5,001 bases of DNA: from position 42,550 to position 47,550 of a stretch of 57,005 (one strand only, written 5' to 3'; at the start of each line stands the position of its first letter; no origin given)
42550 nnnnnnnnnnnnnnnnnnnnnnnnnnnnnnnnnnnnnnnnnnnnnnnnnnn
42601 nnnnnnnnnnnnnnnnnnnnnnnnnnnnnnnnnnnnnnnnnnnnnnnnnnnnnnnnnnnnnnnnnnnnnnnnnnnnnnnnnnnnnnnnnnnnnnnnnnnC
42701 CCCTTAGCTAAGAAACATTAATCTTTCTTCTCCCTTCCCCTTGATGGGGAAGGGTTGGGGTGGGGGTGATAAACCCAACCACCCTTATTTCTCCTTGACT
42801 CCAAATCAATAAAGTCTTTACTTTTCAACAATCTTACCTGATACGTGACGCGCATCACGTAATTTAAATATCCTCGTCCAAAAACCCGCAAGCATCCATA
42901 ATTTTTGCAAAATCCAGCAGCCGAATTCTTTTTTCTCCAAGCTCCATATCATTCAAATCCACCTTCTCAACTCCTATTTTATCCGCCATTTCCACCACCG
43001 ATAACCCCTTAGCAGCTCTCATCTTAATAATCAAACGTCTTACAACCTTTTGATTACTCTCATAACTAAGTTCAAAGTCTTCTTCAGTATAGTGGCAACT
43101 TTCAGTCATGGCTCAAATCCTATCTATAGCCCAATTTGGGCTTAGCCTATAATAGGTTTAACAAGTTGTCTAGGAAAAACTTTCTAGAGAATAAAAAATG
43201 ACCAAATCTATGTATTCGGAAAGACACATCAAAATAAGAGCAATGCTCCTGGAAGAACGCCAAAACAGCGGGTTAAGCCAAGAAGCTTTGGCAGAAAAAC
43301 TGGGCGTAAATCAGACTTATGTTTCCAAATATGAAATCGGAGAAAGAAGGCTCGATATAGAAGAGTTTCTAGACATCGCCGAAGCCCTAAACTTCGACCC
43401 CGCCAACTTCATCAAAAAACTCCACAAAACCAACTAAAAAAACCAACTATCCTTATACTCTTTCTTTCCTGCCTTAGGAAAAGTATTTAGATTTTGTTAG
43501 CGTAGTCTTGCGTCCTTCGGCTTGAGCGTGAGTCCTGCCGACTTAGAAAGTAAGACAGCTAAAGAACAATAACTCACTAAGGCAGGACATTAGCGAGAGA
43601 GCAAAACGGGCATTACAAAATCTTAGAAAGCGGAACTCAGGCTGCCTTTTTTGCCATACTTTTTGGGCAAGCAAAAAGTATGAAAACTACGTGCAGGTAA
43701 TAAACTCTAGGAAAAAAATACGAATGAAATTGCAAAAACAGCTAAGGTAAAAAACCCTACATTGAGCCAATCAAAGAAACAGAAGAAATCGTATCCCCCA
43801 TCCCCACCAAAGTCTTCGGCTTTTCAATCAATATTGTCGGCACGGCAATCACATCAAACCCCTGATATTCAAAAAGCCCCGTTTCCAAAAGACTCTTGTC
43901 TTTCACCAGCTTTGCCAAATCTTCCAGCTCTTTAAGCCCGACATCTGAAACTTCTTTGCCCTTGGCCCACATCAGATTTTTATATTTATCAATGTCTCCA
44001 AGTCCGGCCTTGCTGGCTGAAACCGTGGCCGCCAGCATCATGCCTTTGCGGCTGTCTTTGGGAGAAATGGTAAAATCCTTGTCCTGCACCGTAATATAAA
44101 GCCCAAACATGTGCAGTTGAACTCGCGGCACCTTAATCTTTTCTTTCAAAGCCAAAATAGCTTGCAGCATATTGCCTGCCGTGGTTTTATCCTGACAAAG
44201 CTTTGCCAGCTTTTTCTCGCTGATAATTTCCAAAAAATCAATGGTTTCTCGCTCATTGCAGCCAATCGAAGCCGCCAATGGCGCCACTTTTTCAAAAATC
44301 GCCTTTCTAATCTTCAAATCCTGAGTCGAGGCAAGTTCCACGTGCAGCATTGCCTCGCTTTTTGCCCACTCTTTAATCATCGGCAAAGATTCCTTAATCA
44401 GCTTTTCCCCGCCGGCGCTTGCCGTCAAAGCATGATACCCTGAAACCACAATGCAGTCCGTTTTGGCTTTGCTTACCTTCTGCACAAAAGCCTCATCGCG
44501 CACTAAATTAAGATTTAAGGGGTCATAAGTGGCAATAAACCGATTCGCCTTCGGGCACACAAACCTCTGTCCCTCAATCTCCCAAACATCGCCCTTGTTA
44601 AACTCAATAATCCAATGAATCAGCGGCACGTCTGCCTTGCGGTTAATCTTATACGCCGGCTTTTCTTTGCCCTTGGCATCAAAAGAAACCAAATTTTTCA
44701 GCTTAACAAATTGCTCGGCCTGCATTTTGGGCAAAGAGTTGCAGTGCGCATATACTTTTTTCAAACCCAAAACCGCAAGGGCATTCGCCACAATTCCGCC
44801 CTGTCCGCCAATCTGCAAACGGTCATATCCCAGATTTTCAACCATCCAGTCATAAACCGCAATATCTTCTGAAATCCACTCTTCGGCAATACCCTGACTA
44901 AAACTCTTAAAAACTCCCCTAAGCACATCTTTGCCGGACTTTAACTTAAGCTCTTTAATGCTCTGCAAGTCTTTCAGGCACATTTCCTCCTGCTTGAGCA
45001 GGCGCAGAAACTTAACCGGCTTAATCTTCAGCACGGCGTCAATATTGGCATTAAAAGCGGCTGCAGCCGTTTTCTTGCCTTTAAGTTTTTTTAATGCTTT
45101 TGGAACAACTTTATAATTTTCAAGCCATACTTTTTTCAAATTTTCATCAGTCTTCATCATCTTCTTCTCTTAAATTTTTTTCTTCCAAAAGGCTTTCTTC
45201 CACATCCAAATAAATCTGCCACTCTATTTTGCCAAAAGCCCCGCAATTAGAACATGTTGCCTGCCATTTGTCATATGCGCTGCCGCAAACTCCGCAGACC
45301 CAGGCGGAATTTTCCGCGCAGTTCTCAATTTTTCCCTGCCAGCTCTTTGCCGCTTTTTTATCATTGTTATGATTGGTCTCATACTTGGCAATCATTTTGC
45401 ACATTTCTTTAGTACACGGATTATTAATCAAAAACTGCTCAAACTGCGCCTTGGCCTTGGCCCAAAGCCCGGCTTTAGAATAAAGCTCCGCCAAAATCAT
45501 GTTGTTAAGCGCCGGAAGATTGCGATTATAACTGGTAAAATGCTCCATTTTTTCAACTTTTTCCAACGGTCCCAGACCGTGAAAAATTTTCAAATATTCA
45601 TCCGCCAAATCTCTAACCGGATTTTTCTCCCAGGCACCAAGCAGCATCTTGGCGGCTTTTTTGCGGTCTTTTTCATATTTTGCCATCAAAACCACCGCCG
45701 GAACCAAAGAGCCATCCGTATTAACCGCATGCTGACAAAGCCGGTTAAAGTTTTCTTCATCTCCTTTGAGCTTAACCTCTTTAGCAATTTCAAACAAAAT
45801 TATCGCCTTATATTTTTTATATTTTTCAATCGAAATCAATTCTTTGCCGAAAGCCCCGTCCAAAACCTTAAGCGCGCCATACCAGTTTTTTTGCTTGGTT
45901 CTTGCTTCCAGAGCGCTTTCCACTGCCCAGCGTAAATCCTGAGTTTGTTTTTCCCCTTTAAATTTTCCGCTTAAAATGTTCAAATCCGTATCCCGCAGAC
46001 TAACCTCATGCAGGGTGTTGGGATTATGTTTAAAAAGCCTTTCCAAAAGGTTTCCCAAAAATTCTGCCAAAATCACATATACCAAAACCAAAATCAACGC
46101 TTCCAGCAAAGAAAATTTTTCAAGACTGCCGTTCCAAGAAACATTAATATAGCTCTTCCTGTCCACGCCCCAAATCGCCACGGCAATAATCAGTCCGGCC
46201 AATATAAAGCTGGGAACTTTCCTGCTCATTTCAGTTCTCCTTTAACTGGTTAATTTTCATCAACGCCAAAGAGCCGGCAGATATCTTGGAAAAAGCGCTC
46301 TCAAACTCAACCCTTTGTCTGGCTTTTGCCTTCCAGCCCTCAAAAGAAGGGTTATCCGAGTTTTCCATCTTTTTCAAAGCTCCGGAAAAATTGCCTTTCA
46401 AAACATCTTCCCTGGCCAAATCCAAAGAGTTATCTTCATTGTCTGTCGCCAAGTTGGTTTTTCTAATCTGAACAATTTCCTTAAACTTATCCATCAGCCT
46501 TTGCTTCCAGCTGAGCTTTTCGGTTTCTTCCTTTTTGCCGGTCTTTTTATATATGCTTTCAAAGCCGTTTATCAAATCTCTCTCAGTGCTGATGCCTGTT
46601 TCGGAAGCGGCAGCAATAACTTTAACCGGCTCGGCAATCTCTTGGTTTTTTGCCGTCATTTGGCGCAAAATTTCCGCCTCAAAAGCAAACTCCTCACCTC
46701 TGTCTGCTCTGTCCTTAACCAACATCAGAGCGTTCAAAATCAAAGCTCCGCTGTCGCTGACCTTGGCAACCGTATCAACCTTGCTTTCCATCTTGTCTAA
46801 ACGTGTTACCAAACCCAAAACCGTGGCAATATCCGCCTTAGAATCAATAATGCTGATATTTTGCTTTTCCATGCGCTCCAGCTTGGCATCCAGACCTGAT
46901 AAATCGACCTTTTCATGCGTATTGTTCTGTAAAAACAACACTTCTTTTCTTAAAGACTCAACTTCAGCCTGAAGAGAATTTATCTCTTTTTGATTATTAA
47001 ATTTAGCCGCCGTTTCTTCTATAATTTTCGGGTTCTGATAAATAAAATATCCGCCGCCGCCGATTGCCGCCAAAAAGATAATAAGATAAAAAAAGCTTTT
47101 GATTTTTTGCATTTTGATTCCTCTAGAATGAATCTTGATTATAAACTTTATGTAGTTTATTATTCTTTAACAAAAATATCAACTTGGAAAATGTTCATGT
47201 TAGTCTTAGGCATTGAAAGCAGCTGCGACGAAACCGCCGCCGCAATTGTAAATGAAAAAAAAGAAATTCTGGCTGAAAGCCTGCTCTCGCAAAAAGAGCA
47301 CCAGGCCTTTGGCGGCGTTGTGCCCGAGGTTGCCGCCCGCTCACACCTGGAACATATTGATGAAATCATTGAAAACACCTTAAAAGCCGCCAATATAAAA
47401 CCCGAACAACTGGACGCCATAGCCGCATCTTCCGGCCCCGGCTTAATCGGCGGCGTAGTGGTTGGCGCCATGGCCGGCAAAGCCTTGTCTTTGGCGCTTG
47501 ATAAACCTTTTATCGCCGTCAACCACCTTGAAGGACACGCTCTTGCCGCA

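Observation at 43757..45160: ADP-dependent sugar kinase overlapping the end of the mic60-like/hemY-like operon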

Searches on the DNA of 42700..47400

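Call 74: search_rna_families(source=window, start=42700, end=47400, threshold=evalue, max_evalue=1)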
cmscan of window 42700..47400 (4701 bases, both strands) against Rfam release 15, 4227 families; matches with E-value up to 1: 0.
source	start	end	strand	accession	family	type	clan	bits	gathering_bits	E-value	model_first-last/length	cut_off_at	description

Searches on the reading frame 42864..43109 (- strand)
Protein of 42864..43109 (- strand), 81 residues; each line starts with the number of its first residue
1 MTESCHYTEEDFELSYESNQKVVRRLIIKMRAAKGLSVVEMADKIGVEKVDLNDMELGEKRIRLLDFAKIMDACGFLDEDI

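Call 3: search_protein_families(library=pfam, proteins=[window:42864-43109:-], max_evalue=0.01)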
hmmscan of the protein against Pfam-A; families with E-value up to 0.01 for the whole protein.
window:42864-43109:- (81 aa): 2 families
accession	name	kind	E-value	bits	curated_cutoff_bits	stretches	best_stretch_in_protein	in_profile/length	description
PF13560.12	HTH_31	-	6.1e-06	26.9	27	1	30-79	9-59/64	Helix-turn-helix domain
PF01381.28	HTH_3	-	2.6e-05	24.6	23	1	27-75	1-49/55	Helix-turn-helix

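Call 4: search_protein_families(library=ncbifam, proteins=[window:42864-43109:-], max_evalue=0.01)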
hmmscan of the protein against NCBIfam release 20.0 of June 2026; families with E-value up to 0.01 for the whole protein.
window:42864-43109:- (81 aa): 2 families
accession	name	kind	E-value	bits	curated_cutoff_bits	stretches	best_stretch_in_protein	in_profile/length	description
TIGR03070.1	couple_hipB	subfamily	0.00098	19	71.65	1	26-75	6-55/58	type II toxin-antitoxin system Y4mF family antitoxin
NF041951.1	phage_RstR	subfamily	0.005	17.1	80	1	26-70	6-50/108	RstR family transcriptional repressor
